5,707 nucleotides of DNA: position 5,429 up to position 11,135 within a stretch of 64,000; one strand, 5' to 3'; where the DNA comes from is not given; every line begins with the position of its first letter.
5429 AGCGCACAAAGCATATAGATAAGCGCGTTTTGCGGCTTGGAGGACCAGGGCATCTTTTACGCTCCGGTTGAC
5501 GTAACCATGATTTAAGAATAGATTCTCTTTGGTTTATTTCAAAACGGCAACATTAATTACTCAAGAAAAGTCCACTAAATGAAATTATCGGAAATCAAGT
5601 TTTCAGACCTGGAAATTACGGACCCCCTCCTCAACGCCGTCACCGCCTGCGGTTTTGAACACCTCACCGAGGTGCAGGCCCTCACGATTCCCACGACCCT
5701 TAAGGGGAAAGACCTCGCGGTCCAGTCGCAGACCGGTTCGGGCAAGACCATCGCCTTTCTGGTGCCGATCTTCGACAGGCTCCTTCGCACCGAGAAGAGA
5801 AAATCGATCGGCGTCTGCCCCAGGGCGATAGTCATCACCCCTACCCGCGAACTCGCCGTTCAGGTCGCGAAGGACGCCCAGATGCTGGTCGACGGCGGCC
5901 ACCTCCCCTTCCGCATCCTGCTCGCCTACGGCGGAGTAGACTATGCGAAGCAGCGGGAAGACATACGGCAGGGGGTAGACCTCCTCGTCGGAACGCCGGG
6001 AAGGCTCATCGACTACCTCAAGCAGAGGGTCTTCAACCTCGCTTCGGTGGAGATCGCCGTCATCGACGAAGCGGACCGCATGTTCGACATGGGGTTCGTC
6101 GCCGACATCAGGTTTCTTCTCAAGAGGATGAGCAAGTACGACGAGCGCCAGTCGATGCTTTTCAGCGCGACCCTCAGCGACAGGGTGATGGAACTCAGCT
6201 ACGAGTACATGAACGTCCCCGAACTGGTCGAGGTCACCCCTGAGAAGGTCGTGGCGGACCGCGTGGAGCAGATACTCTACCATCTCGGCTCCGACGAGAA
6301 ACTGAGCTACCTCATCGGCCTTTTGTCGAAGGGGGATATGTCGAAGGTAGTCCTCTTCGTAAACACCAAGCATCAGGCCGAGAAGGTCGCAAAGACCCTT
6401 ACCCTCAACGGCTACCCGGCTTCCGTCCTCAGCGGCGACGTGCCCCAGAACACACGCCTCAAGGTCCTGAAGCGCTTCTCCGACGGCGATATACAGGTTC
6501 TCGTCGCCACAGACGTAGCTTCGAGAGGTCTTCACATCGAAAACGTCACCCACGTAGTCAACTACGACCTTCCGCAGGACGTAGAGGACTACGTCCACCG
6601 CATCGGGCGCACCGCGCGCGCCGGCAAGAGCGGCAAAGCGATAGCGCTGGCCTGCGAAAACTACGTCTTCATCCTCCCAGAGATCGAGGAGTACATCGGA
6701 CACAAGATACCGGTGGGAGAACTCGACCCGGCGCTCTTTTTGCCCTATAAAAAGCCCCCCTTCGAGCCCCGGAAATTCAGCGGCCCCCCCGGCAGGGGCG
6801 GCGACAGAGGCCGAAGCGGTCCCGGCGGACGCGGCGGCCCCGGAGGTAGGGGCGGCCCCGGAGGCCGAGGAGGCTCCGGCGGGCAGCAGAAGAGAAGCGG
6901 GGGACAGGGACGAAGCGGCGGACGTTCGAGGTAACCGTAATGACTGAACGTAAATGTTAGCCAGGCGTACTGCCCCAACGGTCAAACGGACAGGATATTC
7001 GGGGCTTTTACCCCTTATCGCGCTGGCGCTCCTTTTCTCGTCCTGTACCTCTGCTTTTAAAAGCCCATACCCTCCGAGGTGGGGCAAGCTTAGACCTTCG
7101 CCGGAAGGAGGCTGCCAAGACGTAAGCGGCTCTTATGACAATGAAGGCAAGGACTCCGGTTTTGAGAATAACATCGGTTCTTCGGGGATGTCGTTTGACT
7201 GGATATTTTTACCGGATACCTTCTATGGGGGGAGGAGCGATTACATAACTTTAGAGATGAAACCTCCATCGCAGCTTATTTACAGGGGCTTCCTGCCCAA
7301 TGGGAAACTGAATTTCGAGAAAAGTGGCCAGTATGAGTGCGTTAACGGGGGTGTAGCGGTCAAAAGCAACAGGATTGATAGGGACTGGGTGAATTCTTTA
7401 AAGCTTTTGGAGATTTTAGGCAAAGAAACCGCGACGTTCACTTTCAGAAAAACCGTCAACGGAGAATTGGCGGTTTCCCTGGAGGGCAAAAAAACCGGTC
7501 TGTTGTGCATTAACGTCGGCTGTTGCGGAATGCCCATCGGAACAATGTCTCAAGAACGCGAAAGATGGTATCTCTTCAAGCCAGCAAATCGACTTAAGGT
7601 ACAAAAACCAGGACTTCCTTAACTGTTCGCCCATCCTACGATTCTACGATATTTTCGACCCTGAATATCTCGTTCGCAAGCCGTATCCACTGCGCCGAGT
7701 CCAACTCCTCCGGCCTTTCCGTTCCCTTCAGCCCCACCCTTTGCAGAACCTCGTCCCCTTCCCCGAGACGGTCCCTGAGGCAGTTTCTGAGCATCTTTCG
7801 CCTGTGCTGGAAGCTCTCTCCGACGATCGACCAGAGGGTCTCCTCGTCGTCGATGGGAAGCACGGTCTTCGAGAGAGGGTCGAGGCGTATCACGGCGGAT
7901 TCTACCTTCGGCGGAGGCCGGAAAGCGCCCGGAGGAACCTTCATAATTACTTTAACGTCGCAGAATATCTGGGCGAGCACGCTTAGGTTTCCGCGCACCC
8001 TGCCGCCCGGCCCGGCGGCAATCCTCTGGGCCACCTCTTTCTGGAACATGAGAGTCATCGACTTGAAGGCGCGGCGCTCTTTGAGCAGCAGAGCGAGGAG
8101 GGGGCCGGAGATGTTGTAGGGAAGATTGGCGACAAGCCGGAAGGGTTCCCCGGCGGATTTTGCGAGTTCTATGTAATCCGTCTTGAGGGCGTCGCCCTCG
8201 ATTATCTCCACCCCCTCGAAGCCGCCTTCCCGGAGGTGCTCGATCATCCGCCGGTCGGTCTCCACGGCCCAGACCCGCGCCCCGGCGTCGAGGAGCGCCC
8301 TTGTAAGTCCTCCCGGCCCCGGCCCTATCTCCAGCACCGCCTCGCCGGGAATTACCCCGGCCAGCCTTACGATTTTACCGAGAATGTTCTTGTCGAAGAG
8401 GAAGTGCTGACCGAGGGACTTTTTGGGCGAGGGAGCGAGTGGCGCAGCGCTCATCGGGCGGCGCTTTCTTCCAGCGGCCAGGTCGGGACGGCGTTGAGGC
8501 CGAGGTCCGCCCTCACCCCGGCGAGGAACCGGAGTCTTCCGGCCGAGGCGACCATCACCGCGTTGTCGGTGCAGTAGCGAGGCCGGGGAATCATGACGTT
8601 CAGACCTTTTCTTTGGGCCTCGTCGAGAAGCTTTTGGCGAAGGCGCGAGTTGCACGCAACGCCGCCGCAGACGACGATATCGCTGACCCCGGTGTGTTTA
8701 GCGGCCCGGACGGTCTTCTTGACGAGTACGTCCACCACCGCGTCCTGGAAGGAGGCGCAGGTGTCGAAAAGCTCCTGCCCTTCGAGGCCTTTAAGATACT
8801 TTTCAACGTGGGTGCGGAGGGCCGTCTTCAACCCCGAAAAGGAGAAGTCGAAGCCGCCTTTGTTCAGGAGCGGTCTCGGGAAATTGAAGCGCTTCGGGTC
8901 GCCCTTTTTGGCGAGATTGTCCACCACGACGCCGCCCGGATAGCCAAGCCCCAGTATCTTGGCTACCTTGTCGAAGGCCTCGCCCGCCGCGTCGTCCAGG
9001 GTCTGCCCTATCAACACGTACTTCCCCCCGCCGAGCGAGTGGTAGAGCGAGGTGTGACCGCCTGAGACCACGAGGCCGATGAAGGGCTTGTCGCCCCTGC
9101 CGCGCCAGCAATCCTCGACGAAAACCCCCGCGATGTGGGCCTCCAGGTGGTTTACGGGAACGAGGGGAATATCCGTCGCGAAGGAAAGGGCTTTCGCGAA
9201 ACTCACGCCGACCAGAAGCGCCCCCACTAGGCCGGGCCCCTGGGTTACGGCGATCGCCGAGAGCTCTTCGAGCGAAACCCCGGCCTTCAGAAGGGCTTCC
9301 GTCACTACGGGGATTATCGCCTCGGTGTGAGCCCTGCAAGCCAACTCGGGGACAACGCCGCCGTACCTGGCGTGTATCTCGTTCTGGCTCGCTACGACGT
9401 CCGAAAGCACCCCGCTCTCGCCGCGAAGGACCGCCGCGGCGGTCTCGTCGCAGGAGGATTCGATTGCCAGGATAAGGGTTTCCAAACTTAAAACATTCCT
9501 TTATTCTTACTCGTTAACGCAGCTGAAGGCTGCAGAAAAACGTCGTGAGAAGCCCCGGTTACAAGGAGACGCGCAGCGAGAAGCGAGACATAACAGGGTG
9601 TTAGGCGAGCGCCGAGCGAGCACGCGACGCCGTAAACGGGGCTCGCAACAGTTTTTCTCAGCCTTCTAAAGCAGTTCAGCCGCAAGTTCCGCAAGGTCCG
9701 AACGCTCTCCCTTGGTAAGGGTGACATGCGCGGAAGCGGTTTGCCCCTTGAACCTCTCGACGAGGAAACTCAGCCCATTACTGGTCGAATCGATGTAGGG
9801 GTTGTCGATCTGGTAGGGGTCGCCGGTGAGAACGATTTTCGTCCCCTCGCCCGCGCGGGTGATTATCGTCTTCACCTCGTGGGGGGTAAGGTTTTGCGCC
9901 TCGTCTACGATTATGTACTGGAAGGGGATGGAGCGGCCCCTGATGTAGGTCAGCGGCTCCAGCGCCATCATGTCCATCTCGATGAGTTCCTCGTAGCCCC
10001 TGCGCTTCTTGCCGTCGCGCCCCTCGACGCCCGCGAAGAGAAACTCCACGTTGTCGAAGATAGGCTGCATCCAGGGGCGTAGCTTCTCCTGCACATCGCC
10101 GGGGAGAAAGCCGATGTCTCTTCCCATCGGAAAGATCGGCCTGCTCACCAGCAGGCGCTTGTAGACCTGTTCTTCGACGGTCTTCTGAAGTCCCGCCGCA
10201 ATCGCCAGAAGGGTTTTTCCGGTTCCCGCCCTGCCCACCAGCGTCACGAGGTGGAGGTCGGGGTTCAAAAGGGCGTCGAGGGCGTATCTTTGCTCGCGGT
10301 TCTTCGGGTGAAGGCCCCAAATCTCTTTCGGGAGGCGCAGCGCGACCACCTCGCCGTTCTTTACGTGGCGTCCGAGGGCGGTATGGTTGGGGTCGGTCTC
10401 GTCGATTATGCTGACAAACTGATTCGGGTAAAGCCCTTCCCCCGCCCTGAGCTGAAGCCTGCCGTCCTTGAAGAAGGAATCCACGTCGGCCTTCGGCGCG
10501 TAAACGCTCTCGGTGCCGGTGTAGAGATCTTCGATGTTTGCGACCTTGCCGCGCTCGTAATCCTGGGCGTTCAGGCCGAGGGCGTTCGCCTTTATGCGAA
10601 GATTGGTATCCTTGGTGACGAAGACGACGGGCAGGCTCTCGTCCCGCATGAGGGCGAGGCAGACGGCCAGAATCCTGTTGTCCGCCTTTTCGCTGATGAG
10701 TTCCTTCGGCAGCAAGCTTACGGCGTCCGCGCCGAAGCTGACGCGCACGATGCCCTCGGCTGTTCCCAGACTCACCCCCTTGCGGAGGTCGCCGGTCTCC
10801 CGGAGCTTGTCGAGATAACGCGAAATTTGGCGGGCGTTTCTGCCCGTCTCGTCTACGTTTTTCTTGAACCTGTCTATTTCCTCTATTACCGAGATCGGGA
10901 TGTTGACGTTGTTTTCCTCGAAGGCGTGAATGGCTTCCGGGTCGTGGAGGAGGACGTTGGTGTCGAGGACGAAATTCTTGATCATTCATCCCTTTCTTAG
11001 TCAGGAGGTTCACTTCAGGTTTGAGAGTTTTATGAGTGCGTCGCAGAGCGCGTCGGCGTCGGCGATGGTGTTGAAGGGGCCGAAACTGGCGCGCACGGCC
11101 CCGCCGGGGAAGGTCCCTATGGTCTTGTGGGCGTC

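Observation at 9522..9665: ~145-bp intergenic element with near-identical arms and a variable centre, present at least twice (second copy 41703-41848)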

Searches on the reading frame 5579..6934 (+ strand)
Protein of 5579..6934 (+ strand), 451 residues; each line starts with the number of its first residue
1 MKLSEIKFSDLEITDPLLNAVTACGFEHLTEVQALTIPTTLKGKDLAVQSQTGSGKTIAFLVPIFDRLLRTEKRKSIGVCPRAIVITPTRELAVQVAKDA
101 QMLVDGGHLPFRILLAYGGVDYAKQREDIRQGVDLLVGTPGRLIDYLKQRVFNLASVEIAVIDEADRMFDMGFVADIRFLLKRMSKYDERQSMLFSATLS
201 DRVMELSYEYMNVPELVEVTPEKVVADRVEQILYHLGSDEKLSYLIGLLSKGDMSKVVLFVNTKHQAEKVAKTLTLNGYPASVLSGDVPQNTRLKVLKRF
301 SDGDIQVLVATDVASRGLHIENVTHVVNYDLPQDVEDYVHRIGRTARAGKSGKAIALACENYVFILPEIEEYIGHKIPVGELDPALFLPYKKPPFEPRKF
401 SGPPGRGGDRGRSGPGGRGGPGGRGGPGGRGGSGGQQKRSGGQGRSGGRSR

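Call 70: search_protein_families(library=pfam, proteins=[window:5579-6934:+], max_evalue=0.00001)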
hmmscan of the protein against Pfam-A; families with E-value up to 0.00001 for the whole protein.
window:5579-6934:+ (451 aa): 2 families
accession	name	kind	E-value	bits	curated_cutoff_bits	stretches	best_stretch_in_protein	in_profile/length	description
PF00270.35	DEAD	-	1e-44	152.7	26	1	30-205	1-166/167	DEAD/DEAH box helicase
PF00271.37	Helicase_C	-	7.7e-32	110.3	23.5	1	240-349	1-110/110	Helicase conserved C-terminal domain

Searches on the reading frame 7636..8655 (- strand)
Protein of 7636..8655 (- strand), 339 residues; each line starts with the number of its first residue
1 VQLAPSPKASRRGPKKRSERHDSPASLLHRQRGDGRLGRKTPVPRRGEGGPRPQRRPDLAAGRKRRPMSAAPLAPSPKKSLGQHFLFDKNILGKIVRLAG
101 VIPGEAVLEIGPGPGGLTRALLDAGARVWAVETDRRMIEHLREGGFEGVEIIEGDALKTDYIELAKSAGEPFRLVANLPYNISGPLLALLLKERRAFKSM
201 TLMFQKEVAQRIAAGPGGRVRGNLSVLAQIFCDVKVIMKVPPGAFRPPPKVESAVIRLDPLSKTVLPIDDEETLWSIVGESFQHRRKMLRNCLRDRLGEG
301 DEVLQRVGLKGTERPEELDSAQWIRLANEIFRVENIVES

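Call 70: search_protein_families(library=pfam, proteins=[window:7636-8655:-], max_evalue=0.00001)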
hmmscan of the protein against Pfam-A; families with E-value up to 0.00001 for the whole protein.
window:7636-8655:- (339 aa): 1 family
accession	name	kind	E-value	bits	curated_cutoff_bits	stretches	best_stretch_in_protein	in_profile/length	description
PF00398.26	RrnaAD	-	1e-60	205.5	24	1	78-330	5-261/263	Ribosomal RNA adenine dimethylase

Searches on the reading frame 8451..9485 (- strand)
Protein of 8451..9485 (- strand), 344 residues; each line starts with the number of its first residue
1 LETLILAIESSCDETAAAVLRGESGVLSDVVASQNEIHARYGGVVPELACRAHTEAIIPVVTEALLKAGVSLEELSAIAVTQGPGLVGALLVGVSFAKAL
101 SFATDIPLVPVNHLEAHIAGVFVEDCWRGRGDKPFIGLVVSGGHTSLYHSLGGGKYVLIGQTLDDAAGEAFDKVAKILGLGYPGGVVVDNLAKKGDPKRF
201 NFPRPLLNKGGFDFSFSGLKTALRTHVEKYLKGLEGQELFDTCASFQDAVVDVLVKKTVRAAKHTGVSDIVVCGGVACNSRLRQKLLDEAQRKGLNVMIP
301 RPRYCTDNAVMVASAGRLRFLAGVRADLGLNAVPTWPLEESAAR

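Call 17: find_encoding_contigs(protein=window:8451-9485:-, flank=10000, max_places=6)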
Protein window:8451-9485:- (344 aa): no gene with exactly this product is on record in the collection.

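Call 64: find_encoding_contigs(protein=window:8454-9485:-, flank=3000, max_places=3)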
Protein seq(344 aa) (344 aa): no gene with exactly this product is on record in the collection.

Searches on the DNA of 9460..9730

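Call 46: search_rna_families(source=window, start=9460, end=9730, threshold=evalue, max_evalue=10)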
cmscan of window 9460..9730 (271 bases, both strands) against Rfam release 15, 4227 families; matches with E-value up to 10: 1.
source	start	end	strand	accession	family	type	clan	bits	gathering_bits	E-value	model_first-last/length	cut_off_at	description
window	9460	9589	+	RF02195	TP53TG1_1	Gene; lncRNA;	-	12.5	40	2.8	32-153/153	5'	TP53 target 1 conserved region 1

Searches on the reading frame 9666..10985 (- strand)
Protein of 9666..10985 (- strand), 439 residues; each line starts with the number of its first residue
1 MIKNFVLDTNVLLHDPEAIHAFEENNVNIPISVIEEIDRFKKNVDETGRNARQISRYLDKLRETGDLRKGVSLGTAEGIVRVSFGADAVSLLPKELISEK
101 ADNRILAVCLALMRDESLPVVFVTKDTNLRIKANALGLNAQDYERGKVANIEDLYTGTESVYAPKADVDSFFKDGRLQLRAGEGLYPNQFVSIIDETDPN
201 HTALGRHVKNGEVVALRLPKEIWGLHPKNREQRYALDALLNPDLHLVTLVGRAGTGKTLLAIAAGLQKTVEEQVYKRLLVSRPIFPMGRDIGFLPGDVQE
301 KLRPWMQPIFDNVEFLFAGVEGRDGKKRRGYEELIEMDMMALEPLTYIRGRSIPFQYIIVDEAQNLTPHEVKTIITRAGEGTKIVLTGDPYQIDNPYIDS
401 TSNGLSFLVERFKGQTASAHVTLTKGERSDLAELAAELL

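Call 22: find_encoding_contigs(protein=window:9666-10985:-, flank=10000, max_places=6)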
Protein window:9666-10985:- (439 aa): 1 contig read that carries it; 1 place shown.
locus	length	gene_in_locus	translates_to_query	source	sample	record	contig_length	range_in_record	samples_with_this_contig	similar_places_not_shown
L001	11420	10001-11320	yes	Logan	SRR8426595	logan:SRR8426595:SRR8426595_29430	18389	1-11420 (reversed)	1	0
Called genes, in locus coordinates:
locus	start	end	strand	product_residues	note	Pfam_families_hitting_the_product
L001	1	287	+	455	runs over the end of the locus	PF13742:tRNA_anti_2, PF01336:tRNA_anti-codon, PF02601:Exonuc_VII_L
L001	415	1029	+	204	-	PF01135:PCMT, PF00398:RrnaAD (faint), PF13649:Methyltransf_25 (weak)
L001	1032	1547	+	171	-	PF00857:Isochorismatase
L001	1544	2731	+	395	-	PF02749:QRPTase_N, PF01729:QRPTase_C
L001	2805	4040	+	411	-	PF03453:MoeA_N, PF00994:MoCF_biosynth, PF03454:MoeA_C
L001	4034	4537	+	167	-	PF03205:MobB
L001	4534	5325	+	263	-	-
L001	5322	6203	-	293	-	PF13103:TonB_2, PF03544:TonB_C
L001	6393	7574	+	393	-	PF00155:Aminotran_1_2, PF01041:DegT_DnrJ_EryC1 (weak)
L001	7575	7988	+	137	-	PF06676:DUF1178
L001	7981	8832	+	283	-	PF13186:SPASM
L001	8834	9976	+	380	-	PF00155:Aminotran_1_2, PF00266:Aminotran_5, PF01212:Beta_elim_lyase, PF01041:DegT_DnrJ_EryC1, PF01053:Cys_Met_Meta_PP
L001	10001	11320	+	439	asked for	PF13638:PIN_4, PF02562:PhoH, PF13604:AAA_30 (faint)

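Call 26: find_homologous_proteins(query=window:9666-10985:-, max_evalue=1e-50)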
Query window:9666-10985:- (439 aa): 8000 proteins with E <= 1e-50 among 8000 candidates; the best 120 are listed.
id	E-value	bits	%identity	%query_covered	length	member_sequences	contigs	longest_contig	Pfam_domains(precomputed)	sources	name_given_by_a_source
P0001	4.5e-289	976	100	100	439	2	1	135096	PF13638.13,PF13604.13,PF02562.23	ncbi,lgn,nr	ncbi:PhoH family protein [bacterium]|nr:MAG: PhoH family protein [bacterium]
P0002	3.6e-250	848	86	100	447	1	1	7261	PF13638.13,PF13604.13,PF02562.23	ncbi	-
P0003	4.3e-219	746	74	100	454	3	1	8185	PF13638.13,PF13604.13,PF02562.23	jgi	-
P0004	3.0e-218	743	77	100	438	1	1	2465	PF13638.13,PF13604.13,PF13245.13,PF02562.23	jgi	jgi:PhoH-like ATPase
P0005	6.4e-217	739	73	100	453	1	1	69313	PF13638.13,PF13604.13,PF13245.13,PF02562.23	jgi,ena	-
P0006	2.4e-213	727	73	100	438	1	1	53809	PF13638.13,PF13604.13,PF02562.23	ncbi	-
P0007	1.4e-211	721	75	100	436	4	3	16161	PF13638.13,PF13604.13,PF13245.13,PF02562.23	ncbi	-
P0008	3.7e-210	716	73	100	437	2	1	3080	PF13638.13,PF13604.13,PF13245.13,PF02562.23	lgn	-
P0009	9.3e-208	708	73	100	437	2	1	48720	PF13638.13,PF13604.13,PF13245.13,PF02562.23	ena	-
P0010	1.8e-207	707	73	99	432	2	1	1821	PF13638.13,PF13604.13,PF13245.13,PF02562.23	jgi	-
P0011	6.3e-207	706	74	100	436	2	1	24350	PF13638.13,PF13604.13,PF13245.13,PF02562.23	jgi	jgi:PhoH-like ATPase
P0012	6.8e-207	706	73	100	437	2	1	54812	PF13638.13,PF13604.13,PF13245.13,PF02562.23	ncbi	ncbi:MAG: PhoH family protein [Thermodesulfobacteriota bacterium]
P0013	7.3e-207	705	71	100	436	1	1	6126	PF13638.13,PF13604.13,PF02562.23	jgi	jgi:PhoH-like ATPase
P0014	7.4e-207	705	73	100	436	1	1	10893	PF13638.13,PF13604.13,PF02562.23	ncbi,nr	ncbi:MAG: PhoH family protein [Deltaproteobacteria bacterium]|nr:PhoH family protein [Deltaproteobac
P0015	1.2e-206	705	74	100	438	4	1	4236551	PF13638.13,PF13604.13,PF02562.23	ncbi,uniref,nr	ncbi:PhoH family protein [Deferrisoma camini]|uniref:PhoH family protein n=1 Tax=Deferrisoma camini 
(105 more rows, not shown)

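Call 27: find_encoding_contigs(protein=P0002, flank=10000, max_places=4)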
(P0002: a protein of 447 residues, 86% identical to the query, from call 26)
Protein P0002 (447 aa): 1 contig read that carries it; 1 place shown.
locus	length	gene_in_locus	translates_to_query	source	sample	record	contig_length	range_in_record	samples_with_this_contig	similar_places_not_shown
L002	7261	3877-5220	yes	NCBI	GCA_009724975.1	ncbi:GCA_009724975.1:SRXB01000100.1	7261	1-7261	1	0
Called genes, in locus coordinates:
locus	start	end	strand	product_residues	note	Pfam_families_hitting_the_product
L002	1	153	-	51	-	?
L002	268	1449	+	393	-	PF00155:Aminotran_1_2, PF01041:DegT_DnrJ_EryC1 (weak), PF01053:Cys_Met_Meta_PP (faint)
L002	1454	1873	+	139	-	PF06676:DUF1178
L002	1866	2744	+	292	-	PF13186:SPASM (weak)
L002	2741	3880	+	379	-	PF00155:Aminotran_1_2, PF00266:Aminotran_5, PF01212:Beta_elim_lyase, PF01053:Cys_Met_Meta_PP, PF01041:DegT_DnrJ_EryC1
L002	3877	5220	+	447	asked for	PF13638:PIN_4, PF02562:PhoH, PF13604:AAA_30 (faint)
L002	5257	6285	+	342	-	PF00814:TsaD, PF22521:HypF_C_2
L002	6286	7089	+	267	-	PF00398:RrnaAD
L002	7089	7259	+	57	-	?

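Call 28: find_encoding_contigs(protein=P0001, flank=10000, max_places=6)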
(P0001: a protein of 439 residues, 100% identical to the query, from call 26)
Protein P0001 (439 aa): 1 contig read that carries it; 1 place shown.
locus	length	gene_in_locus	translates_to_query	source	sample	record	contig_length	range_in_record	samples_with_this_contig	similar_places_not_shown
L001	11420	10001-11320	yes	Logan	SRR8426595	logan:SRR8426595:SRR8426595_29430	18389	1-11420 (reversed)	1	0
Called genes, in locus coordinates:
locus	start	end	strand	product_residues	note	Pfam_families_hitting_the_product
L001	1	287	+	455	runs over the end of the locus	PF13742:tRNA_anti_2, PF01336:tRNA_anti-codon, PF02601:Exonuc_VII_L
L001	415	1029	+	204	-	PF01135:PCMT, PF00398:RrnaAD (faint), PF13649:Methyltransf_25 (weak)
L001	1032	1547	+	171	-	PF00857:Isochorismatase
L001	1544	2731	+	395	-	PF02749:QRPTase_N, PF01729:QRPTase_C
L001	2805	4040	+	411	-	PF03453:MoeA_N, PF00994:MoCF_biosynth, PF03454:MoeA_C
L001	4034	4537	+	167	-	PF03205:MobB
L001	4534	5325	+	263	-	-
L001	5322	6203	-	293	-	PF13103:TonB_2, PF03544:TonB_C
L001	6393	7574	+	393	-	PF00155:Aminotran_1_2, PF01041:DegT_DnrJ_EryC1 (weak)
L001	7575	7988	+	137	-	PF06676:DUF1178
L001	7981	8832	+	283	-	PF13186:SPASM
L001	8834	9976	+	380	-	PF00155:Aminotran_1_2, PF00266:Aminotran_5, PF01212:Beta_elim_lyase, PF01041:DegT_DnrJ_EryC1, PF01053:Cys_Met_Meta_PP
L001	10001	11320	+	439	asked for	PF13638:PIN_4, PF02562:PhoH, PF13604:AAA_30 (faint)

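Call 91: list_cluster_members(proteins=[P0001, P0002])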
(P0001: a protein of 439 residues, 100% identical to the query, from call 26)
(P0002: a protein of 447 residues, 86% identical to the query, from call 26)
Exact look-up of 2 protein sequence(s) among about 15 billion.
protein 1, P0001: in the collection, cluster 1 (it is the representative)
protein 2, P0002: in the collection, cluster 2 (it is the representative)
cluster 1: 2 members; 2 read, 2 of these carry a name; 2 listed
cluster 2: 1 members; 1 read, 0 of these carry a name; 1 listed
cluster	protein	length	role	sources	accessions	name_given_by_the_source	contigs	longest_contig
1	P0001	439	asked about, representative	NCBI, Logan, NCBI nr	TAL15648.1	PhoH family protein [bacterium] | MAG: PhoH family protein [bacterium]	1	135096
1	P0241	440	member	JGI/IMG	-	PhoH-like ATPase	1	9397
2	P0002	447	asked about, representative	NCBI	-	-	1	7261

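Call 96: search_protein_families(library=ncbifam, proteins=[window:9666-10985:-], max_evalue=0.00001)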
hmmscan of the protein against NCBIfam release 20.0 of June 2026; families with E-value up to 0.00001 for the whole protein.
window:9666-10985:- (439 aa): 2 families
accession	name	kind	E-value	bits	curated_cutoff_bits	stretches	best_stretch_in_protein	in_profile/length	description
NF053827.1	RNA5-3helPhoH2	equivalog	5.8e-96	322.1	680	1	3-439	2-423/427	RNA 5'-3' helicase PhoH2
NF007827.1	PRK10536.1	equivalog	1e-27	97.1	380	1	225-426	49-238/253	phosphate starvation-inducible protein PhoH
